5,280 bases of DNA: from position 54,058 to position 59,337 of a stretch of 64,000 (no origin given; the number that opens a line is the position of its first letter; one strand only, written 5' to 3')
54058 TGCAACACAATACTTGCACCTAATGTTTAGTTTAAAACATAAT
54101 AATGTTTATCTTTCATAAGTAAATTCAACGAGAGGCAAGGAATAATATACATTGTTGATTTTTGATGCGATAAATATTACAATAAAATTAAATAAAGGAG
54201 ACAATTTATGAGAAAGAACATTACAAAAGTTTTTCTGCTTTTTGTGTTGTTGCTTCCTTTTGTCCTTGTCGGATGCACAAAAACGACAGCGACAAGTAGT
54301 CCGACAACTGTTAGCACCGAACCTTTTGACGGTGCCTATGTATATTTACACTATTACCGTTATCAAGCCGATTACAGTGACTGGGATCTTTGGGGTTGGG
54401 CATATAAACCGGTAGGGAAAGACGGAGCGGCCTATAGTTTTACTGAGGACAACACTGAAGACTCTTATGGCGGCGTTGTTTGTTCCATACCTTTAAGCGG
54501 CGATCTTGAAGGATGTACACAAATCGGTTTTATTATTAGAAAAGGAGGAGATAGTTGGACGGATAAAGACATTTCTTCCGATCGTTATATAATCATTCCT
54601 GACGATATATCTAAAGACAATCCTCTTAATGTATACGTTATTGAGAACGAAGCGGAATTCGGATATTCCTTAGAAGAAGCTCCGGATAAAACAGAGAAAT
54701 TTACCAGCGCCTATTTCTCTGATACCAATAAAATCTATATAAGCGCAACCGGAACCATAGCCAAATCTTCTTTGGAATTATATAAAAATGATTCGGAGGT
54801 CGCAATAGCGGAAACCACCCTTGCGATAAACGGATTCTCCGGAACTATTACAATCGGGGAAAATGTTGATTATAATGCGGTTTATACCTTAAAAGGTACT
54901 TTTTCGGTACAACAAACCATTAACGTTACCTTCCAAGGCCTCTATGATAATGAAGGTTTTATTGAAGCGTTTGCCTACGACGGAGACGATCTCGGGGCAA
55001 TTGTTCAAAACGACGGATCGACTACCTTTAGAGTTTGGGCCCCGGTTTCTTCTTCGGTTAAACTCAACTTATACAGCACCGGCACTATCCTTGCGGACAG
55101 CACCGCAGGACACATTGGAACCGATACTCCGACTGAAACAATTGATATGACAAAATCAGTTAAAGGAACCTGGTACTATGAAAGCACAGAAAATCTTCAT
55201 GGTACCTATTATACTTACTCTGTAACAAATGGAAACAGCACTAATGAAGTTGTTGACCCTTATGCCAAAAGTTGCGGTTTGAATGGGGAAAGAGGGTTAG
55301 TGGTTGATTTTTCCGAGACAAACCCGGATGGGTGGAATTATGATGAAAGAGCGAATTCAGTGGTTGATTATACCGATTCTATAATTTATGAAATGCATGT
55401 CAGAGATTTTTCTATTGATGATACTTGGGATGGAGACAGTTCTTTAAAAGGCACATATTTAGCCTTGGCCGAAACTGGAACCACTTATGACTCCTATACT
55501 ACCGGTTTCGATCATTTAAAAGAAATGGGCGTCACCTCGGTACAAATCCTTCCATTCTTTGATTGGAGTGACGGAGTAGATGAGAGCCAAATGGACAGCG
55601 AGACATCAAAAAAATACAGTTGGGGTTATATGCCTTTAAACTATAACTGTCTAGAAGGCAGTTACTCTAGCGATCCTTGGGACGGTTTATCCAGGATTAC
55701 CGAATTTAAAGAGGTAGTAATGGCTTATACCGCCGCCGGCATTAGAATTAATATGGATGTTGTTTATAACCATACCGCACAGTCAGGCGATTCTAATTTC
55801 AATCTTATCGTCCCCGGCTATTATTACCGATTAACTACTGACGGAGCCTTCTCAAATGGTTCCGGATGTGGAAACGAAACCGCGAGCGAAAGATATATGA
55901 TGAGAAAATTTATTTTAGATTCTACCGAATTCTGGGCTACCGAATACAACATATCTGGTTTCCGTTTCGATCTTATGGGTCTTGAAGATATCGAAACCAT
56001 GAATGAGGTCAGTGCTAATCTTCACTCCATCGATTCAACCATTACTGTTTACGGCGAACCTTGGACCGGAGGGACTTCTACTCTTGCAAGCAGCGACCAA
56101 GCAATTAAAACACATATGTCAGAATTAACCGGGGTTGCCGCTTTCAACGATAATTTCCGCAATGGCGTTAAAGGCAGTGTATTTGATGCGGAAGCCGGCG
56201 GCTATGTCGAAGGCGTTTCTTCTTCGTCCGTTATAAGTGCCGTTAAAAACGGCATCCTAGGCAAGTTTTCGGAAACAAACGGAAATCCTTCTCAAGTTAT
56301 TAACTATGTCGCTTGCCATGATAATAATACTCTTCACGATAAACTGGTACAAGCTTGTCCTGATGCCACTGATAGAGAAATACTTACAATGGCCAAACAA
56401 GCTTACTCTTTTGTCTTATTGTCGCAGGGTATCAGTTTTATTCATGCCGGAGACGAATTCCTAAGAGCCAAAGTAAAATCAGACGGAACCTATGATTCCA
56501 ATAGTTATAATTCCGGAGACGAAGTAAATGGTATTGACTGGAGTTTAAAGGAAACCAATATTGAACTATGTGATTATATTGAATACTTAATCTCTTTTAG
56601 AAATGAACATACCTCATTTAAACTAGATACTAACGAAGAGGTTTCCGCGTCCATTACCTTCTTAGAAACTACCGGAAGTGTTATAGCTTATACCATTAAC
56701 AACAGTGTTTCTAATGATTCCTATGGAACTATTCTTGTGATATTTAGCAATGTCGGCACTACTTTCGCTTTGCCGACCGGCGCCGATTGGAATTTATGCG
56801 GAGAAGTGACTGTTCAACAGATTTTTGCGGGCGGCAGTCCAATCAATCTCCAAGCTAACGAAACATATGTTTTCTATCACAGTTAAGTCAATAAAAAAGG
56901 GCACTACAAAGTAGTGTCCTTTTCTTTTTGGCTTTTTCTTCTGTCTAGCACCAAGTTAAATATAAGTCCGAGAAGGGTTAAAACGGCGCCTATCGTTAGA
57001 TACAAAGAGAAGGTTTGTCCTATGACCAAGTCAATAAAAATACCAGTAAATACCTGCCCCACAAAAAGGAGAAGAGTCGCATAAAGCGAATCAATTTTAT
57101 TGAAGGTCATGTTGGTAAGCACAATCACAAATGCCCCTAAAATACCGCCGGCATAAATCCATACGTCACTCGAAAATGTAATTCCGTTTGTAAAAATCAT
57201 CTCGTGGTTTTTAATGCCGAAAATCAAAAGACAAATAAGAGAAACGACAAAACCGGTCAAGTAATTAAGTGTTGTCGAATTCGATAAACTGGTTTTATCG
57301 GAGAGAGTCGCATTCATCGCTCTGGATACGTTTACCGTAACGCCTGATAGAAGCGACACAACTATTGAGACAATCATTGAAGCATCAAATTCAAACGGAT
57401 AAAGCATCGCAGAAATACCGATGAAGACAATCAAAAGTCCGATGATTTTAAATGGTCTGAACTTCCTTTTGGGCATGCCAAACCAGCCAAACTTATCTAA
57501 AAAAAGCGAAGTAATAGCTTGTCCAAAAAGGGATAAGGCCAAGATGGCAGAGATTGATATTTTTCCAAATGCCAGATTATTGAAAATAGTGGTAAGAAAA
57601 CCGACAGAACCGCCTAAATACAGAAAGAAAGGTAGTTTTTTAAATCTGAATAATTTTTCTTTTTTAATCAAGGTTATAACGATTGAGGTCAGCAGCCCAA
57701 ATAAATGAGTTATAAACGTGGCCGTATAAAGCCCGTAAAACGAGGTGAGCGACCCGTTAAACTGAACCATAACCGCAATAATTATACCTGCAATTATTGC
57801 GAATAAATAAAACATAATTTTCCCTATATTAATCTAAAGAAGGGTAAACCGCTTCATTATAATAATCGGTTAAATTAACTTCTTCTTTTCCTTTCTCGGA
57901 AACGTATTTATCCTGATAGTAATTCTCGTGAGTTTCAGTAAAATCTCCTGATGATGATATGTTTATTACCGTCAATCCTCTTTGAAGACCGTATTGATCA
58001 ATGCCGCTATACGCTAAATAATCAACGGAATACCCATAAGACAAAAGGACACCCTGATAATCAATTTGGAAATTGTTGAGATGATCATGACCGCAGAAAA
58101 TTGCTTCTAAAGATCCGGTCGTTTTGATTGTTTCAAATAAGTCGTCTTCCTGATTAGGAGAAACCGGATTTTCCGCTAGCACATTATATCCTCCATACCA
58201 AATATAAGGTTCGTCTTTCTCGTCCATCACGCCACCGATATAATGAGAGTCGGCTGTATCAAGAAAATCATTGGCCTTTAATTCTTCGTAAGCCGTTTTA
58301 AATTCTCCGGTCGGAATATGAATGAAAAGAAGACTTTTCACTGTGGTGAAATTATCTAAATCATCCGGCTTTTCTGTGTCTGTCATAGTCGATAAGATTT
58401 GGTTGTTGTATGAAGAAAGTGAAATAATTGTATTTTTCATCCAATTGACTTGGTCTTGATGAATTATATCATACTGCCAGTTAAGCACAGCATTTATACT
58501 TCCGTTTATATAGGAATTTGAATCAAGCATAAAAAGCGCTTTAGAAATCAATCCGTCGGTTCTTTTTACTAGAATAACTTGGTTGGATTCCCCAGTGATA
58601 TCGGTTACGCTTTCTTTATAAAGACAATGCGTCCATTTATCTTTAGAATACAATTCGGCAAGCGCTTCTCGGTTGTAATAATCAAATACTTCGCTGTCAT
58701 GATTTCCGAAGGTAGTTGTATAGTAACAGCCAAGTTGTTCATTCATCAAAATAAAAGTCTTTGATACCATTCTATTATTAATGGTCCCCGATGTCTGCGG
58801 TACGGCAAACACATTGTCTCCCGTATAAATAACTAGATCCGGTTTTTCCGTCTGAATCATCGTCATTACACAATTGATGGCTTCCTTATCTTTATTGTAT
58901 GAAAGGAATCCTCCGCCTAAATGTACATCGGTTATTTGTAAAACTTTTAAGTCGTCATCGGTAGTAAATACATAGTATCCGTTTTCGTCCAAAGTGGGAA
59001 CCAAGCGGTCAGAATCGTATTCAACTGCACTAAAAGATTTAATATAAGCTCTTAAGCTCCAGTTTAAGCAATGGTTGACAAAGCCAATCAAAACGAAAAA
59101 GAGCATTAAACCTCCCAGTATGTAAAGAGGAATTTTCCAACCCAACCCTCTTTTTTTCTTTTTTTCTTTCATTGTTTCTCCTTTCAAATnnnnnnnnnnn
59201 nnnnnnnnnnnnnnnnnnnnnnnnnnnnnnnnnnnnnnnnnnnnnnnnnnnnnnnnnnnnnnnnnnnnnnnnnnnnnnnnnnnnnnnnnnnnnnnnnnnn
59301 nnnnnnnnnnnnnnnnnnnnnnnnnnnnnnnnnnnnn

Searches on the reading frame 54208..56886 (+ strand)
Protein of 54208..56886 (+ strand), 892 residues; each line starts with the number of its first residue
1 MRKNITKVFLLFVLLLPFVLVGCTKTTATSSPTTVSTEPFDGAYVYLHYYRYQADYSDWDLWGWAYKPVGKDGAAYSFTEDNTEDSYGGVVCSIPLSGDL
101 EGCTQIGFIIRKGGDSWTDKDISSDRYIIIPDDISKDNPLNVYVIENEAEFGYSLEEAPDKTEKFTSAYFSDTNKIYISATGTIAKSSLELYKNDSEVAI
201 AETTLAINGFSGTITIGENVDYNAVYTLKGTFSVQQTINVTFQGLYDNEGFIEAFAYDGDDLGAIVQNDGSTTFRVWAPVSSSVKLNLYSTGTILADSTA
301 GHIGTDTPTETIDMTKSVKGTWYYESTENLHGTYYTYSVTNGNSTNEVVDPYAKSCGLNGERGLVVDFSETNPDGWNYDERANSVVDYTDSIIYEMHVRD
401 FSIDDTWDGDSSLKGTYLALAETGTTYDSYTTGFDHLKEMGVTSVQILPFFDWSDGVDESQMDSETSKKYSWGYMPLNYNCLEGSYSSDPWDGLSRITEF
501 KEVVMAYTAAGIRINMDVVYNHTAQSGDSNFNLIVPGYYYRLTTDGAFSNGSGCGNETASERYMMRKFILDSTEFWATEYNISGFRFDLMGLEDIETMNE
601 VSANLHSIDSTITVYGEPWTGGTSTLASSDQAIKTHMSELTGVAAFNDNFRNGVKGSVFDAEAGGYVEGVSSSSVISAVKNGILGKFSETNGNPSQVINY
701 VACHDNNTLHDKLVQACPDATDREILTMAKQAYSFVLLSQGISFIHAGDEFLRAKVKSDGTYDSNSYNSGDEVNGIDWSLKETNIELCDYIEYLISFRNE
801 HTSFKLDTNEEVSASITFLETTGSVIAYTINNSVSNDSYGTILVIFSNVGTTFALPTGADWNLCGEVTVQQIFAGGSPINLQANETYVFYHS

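Call 73: search_protein_families(library=pfam, proteins=[window:54208-56886:+], max_evalue=0.00001)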
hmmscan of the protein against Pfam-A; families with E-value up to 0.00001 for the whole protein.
window:54208-56886:+ (892 aa): 4 families
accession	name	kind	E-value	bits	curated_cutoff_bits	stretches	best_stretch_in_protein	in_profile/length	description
PF03714.20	PUD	-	6e-11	43.5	25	1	44-150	1-94/97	Bacterial pullanase-associated domain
PF02922.24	CBM_48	-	2.2e-08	34.8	22.4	1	262-353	2-83/83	Carbohydrate-binding module 48 (Isoamylase N-terminal domain)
PF21653.3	pulA_all-beta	-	5.6e-08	32.7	26.7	1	815-864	4-55/60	Pullulanase, all-beta domain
PF00128.31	Alpha-amylase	-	6.3e-08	32.7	22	0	432-526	23-95/446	Alpha amylase, catalytic domain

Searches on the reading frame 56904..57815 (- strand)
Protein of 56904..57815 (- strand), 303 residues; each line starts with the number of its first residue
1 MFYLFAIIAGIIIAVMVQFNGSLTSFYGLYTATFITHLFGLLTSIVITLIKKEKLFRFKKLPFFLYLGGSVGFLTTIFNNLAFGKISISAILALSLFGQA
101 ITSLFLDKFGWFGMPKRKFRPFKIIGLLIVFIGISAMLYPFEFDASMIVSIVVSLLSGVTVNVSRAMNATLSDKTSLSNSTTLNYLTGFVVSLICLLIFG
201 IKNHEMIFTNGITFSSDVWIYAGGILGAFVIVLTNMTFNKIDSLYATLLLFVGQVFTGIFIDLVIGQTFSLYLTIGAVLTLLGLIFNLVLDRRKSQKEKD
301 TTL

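Call 73: search_protein_families(library=pfam, proteins=[window:56904-57815:-], max_evalue=0.00001)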
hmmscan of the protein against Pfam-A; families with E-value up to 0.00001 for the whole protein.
window:56904-57815:- (303 aa): 2 families
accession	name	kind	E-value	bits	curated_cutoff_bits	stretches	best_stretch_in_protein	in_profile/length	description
PF04657.19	DMT_YdcZ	-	5.5e-45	153.5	24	2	2-134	2-138/140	Putative inner membrane exporter, YdcZ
PF00892.27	EamA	-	5.2e-10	40.2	28.2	0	150-287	7-133/135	EamA-like transporter family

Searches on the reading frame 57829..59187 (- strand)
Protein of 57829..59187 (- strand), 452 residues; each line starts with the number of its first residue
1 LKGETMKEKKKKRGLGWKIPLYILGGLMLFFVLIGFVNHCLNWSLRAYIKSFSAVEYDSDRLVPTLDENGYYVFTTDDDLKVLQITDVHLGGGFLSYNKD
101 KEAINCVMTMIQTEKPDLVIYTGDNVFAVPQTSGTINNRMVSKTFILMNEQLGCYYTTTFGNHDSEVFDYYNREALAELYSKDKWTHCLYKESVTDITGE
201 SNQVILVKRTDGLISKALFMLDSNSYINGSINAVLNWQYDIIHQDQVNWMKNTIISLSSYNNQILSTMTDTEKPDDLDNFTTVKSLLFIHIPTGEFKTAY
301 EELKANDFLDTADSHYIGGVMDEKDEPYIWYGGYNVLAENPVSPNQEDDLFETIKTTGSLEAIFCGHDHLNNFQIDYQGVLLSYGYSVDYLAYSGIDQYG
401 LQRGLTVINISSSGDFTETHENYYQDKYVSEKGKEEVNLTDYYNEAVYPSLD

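Call 73: search_protein_families(library=pfam, proteins=[window:57829-59187:-], max_evalue=0.00001)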
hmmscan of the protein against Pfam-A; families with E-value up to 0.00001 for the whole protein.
window:57829-59187:- (452 aa): 1 family
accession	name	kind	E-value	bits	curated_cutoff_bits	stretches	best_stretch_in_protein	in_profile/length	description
PF00149.33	Metallophos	-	7.6e-09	36.7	21.5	1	80-207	1-94/191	Calcineurin-like phosphoesterase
